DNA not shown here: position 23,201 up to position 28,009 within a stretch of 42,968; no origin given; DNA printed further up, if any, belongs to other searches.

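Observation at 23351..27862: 1,503-aa cytosolic protein made of ~21 tandem ~62-residue helical repeats, capped by an Ig-like beta domain and a zinc finger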

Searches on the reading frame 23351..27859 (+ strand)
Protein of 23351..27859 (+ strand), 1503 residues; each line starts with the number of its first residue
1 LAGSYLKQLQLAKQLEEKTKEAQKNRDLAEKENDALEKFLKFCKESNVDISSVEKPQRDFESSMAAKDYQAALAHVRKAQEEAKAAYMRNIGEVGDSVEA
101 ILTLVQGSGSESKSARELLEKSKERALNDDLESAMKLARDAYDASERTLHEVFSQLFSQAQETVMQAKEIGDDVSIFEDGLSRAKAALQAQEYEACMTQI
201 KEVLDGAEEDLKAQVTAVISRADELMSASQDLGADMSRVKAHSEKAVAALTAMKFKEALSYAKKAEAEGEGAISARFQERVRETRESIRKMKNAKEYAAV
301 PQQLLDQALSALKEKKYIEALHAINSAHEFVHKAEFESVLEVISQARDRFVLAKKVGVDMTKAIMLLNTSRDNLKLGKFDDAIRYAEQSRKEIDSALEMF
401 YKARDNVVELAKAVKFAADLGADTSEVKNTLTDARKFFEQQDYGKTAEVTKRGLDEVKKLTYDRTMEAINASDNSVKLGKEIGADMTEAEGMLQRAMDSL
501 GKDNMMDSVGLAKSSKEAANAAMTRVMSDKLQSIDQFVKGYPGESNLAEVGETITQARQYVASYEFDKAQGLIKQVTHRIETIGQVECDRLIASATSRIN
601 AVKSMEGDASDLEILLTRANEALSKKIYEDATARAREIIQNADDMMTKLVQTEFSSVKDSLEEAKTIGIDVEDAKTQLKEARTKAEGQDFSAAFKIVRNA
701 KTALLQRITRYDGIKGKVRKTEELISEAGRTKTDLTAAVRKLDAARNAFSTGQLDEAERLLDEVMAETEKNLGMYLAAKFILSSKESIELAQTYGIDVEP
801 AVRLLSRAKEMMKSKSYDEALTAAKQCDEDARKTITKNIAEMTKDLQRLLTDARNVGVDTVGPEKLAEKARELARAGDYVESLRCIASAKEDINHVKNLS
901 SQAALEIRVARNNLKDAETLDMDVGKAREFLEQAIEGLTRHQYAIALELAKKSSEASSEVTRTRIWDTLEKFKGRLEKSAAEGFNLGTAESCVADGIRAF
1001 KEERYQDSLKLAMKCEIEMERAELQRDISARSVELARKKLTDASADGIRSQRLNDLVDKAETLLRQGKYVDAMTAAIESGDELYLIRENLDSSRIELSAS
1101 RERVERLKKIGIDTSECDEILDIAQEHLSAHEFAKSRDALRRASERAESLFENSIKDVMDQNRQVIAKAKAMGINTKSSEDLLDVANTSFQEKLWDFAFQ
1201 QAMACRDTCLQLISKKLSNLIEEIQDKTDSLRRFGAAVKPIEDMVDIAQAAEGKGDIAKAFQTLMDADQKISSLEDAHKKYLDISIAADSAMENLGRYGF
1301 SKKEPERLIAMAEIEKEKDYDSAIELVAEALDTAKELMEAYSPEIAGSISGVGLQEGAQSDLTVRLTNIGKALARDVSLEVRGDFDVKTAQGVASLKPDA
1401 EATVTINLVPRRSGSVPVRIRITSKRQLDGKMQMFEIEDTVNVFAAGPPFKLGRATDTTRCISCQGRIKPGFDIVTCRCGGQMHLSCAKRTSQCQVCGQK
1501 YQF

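Call 3: search_protein_families(library=pfam, proteins=[window:23351-27859:+], max_evalue=1)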
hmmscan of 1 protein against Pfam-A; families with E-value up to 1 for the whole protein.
window:23351-27859:+ (1503 aa): 5 families
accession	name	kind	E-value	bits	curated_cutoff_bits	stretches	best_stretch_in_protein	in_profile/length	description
PF07705.17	CARDB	-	4.6e-06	27.2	22.7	1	1355-1422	16-83/101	CARDB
PF10073.14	GapR_DNA-bd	-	4.7e-05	23.4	22.6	1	1137-1178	2-42/72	GapR-like, DNA-binding domain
PF14446.12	Prok-RING_1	-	5.8e-05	23.4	29.1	1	1459-1502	5-52/54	Prokaryotic RING finger family 1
PF06297.19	PET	-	0.0009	19.7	25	1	3-53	51-101/102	PET Domain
PF05168.19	HEPN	-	0.076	13.6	22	2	801-875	8-82/117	HEPN domain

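Call 4: search_protein_families(library=ncbifam, proteins=[window:23351-27859:+], max_evalue=1)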
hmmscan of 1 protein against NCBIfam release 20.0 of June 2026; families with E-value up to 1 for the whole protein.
window:23351-27859:+ (1503 aa): 1 family
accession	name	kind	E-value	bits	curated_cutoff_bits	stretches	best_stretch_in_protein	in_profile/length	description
TIGR04042.1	MSMEG_0570_fam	hypoth_equivalog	0.15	12.2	79.85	0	1125-1172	32-79/90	MSMEG_0570 family nitrogen starvation response protein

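Call 8: find_homologous_proteins(query=window:23351-27859:+)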
Query window:23351-27859:+ (1503 aa): 135 proteins with E <= 0.001 among 8000 candidates; the best 120 are listed.
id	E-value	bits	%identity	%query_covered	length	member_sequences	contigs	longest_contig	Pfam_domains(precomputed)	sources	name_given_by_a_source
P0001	0.0e+0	3134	99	100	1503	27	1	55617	PF07705.18,PF14446.13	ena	-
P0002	0.0e+0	2586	80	100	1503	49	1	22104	PF14446.13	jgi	jgi:molybdopterin synthase catalytic subunit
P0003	0.0e+0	2583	80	100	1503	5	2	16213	PF07705.18,PF14446.13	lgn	-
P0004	0.0e+0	2555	79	100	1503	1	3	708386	PF07705.18,PF14446.13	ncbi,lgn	-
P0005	0.0e+0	2552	79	100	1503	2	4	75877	PF14446.13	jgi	jgi:tetratricopeptide (TPR) repeat protein/molybdopterin synthase catalytic subunit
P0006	0.0e+0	2530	78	100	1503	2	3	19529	PF07705.18,PF14446.13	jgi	jgi:molybdopterin synthase catalytic subunit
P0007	0.0e+0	2510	77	100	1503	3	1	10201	PF14446.13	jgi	jgi:tetratricopeptide (TPR) repeat protein/molybdopterin synthase catalytic subunit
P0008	0.0e+0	2483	76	100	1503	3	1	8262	PF14446.13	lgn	-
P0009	0.0e+0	2338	73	100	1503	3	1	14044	PF14446.13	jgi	jgi:hypothetical protein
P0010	0.0e+0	2319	72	100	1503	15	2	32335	PF07705.18,PF14446.13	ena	-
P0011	0.0e+0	2292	70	100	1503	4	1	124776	PF07705.18,PF14446.13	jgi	jgi:hypothetical protein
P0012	0.0e+0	2290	71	100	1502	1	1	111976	PF07705.18,PF14446.13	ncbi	-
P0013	0.0e+0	2280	69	100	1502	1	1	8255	PF14446.13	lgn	-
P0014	0.0e+0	2256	69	100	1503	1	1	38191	PF07705.18,PF14446.13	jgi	jgi:hypothetical protein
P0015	0.0e+0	2247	69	100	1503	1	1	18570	PF14446.13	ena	-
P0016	0.0e+0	2247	68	100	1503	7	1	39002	PF14446.13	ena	-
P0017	0.0e+0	2243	69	100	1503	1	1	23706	PF07705.18,PF14446.13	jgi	-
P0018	0.0e+0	2210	68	100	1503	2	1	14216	PF07705.18,PF14446.13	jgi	-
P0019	0.0e+0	2195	68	100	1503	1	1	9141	PF14446.13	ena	-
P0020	0.0e+0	2193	67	100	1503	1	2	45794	PF14446.13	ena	-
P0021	0.0e+0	2185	68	100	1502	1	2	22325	PF14446.13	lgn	-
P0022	0.0e+0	2167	67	100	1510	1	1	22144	PF14446.13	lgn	-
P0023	0.0e+0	2160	66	100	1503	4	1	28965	PF07705.18,PF14446.13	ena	-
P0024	0.0e+0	2159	67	100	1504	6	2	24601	PF14446.13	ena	-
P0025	0.0e+0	2156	66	100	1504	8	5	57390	PF07705.18,PF14446.13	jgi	jgi:hypothetical protein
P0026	0.0e+0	2156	67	100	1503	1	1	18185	PF14446.13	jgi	jgi:tetratricopeptide (TPR) repeat protein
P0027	0.0e+0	2152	66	100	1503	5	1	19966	PF14446.13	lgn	-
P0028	0.0e+0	2147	67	100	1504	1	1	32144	PF07705.18,PF14446.13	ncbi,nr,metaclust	ncbi:MAG: hypothetical protein A3K76_05925 [Euryarchaeota archaeon RBG_13_57_23]|nr:MAG: hypothetica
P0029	0.0e+0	2143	66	100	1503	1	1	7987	PF14446.13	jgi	-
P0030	0.0e+0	2142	66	100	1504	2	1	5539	PF07705.18,PF14446.13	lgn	-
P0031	0.0e+0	2134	66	100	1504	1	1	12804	PF07705.18,PF14446.13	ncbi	-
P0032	0.0e+0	2131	66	100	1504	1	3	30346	PF07705.18,PF14446.13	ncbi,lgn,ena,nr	ncbi:MAG: hypothetical protein A3K60_00205 [Euryarchaeota archaeon RBG_19FT_COMBO_56_21]|nr:MAG: hyp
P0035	0.0e+0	2125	65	100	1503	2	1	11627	PF14446.13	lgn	-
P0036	0.0e+0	2120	66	100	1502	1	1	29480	PF07705.18,PF14446.13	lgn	-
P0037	0.0e+0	2119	66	100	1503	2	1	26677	PF14446.13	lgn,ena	-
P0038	0.0e+0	2116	65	100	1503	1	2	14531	PF14446.13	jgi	-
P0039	0.0e+0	2115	66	100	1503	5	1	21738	PF07705.18,PF14446.13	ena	-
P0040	0.0e+0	2115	65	100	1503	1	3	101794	PF14446.13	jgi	jgi:tetratricopeptide (TPR) repeat protein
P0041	0.0e+0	2113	65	100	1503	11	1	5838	PF14446.13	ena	-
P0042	0.0e+0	2106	65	100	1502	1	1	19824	PF14446.13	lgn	-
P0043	0.0e+0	2100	64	100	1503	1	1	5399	PF14446.13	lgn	-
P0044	0.0e+0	2099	65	100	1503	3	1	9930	PF14446.13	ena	-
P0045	0.0e+0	2098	64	100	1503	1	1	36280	PF14446.13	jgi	jgi:tetratricopeptide (TPR) repeat protein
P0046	0.0e+0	2093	65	100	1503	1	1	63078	PF14446.13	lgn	-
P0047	0.0e+0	2092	65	100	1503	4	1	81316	PF14446.13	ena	-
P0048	0.0e+0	2087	65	100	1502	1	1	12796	-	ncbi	-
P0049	0.0e+0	2083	64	100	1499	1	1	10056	PF07705.18,PF14446.13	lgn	-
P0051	0.0e+0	2067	64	100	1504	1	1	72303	PF07705.18,PF14446.13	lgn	-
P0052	0.0e+0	2063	64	100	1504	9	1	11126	PF07705.18,PF14446.13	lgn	-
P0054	0.0e+0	2057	63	100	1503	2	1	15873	PF14446.13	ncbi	-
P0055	0.0e+0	2054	63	100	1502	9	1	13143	PF07705.18,PF14446.13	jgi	jgi:tetratricopeptide (TPR) repeat protein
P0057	0.0e+0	2046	64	100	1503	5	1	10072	PF14446.13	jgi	jgi:hypothetical protein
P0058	0.0e+0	2046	63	100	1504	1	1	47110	PF14446.13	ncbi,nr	ncbi:MAG: hypothetical protein JW880_00040 [Candidatus Thermoplasmatota archaeon]|nr:hypothetical pr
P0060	0.0e+0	2038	64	100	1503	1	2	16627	PF07705.18,PF14446.13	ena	-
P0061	0.0e+0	2037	62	100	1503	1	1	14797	PF07705.18,PF14446.13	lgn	-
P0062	0.0e+0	2037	62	100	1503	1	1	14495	PF14446.13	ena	-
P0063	0.0e+0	2034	63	100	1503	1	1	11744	PF07705.18,PF14446.13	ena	-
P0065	0.0e+0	2032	62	100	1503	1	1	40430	PF14446.13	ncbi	-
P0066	0.0e+0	2028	63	100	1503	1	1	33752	PF07705.18,PF14446.13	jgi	jgi:hypothetical protein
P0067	0.0e+0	2027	63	100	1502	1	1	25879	PF14446.13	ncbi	-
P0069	0.0e+0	2022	62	100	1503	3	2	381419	PF14446.13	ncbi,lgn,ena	ncbi:MAG TPA: hypothetical protein VGB78_03045 [Thermoplasmata archaeon]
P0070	0.0e+0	2011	61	100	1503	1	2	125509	PF07705.18,PF14446.13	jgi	-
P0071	0.0e+0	1990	61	100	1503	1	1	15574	PF14446.13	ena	-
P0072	0.0e+0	1969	60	100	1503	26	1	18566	PF14446.13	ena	-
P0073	0.0e+0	1928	59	100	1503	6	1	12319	PF14446.13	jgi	jgi:hypothetical protein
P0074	0.0e+0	1916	59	100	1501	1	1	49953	PF14446.13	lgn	-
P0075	0.0e+0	1912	58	100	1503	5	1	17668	PF07705.18,PF14446.13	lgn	-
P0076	0.0e+0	1903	59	100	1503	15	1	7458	PF14446.13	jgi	jgi:hypothetical protein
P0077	0.0e+0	1866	57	100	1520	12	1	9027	PF07705.18,PF14446.13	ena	-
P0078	0.0e+0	1835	56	100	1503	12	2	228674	PF14446.13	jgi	-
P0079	0.0e+0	1813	56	100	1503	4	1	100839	PF14446.13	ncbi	-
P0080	0.0e+0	1811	56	100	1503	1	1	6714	PF14446.13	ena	-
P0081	0.0e+0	1785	56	100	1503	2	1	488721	PF14446.13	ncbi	ncbi:MAG: hypothetical protein AB1793_00755 [Candidatus Thermoplasmatota archaeon]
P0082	0.0e+0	1781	56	100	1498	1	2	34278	PF14446.13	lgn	-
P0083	0.0e+0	1778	56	100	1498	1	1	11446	PF14446.13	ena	-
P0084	0.0e+0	1766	55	100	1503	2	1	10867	PF14446.13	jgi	-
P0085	0.0e+0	1766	56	100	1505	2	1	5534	PF14446.13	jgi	-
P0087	0.0e+0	1760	55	100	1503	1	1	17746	PF14446.13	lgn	-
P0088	0.0e+0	1758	55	100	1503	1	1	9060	PF14446.13,PF07719.24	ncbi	ncbi:MAG: hypothetical protein AB7S97_02375 [Thermoplasmata archaeon]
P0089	0.0e+0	1753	55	100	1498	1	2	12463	PF14446.13,PF07719.24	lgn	-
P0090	0.0e+0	1750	54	100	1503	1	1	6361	PF07705.18,PF14446.13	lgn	-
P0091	0.0e+0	1739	56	100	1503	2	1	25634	PF14446.13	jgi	jgi:tetratricopeptide (TPR) repeat protein/methionine synthase II (cobalamin-independent)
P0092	0.0e+0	1738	54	100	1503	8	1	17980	PF14446.13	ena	-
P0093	0.0e+0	1737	55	100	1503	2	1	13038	PF14446.13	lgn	-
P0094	0.0e+0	1733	54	100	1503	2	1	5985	PF14446.13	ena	-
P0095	0.0e+0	1702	54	100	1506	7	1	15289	PF14446.13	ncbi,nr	ncbi:MAG TPA: hypothetical protein VMY17_00290 [Thermoplasmata archaeon]|nr:hypothetical protein [Th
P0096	0.0e+0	1689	53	100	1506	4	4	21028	PF14446.13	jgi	jgi:hypothetical protein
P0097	0.0e+0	1676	53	100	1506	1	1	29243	PF07705.18,PF14446.13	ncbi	-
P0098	0.0e+0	1620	54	92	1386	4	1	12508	PF14446.13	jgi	jgi:hypothetical protein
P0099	0.0e+0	1604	51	100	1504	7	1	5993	PF14446.13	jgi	jgi:hypothetical protein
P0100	0.0e+0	1590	51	100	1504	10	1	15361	PF07705.18,PF14446.13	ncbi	ncbi:MAG: CARDB domain-containing protein [Thermoplasmata archaeon]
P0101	0.0e+0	1568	50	100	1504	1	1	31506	PF07705.18,PF14446.13,PF26154.2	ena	-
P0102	0.0e+0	1564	50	100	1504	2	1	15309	PF07705.18,PF14446.13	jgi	jgi:hypothetical protein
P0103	0.0e+0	1562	50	100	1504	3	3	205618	PF07705.18,PF14446.13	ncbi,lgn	-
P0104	0.0e+0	1550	50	100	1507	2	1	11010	PF07705.18,PF14446.13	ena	-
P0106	0.0e+0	1544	50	100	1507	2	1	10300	PF07705.18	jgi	jgi:tetratricopeptide (TPR) repeat protein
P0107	0.0e+0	1539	50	100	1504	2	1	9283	PF14446.13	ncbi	-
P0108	0.0e+0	1532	49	100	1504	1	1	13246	PF07705.18,PF14446.13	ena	-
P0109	0.0e+0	1513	49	100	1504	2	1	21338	PF14446.13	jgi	-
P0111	0.0e+0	1505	49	100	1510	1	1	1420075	PF14446.13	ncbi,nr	ncbi:MAG: hypothetical protein JSV94_02035 [Methanobacteriota archaeon]|nr:MAG: hypothetical protein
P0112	0.0e+0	1492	48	100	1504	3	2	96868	PF14446.13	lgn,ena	-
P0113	0.0e+0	1473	48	100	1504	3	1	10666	PF14446.13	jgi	jgi:tetratricopeptide (TPR) repeat protein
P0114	0.0e+0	1451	47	100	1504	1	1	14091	PF14446.13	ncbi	-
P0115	0.0e+0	1368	49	89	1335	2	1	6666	PF14446.13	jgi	jgi:hypothetical protein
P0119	6.2e-278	944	35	100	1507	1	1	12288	-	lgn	-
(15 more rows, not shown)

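Call 11: search_solved_structures(query=window:23351-27859:+, max_evalue=1, show_alignments=2)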
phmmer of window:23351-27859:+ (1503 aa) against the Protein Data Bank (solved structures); distinct sequences matched with E-value up to 1: 1.
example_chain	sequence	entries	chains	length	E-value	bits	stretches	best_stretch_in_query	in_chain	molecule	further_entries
6w16_F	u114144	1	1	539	0.93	10.7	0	648-744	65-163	Fusion glycoprotein F0,Envelope glycoprotein fusion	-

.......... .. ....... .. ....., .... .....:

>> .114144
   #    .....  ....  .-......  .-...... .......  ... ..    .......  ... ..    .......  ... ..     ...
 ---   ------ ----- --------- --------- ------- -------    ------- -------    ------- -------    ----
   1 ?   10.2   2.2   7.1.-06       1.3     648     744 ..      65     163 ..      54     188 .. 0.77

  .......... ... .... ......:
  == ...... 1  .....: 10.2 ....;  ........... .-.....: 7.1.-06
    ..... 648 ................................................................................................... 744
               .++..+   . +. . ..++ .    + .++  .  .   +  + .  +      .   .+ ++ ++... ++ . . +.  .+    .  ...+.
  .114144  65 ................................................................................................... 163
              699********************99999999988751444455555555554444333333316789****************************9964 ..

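Call 27: find_encoding_contigs(protein=P0111, flank=8000, max_places=2)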
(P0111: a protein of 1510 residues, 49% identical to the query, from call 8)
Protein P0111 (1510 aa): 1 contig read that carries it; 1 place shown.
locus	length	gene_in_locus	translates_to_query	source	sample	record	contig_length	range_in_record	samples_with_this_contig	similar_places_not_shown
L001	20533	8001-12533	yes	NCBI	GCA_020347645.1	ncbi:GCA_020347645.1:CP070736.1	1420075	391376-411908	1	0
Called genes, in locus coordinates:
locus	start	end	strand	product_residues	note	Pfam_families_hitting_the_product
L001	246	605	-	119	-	-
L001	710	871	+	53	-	-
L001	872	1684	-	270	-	PF23023:Anti-Pycsar_Apyc1 (weak), PF12706:Lactamase_B_2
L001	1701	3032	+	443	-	PF01979:Amidohydro_1, PF07969:Amidohydro_3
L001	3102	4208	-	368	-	PF01145:Band_7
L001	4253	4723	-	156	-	PF01957:NfeD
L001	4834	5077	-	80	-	-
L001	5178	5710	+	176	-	PF21280:Helicase_dom4_arc, PF10391:DNA_pol_lambd_f (weak), PF12826:HHH_2 (weak), PF14520:HHH_5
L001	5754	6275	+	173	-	PF08617:CGI-121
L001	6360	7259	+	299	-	PF07837:FTCD_N, PF02971:FTCD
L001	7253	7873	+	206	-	PF04961:FTCD_C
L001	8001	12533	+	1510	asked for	PF14446:Prok-RING_1 (weak)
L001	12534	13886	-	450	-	PF01523:PmbA_TldD_1st, PF19290:PmbA_TldD_2nd, PF19289:PmbA_TldD_3rd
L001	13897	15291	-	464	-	PF01523:PmbA_TldD_1st, PF19290:PmbA_TldD_2nd, PF19289:PmbA_TldD_3rd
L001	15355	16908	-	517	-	PF00221:Lyase_aromatic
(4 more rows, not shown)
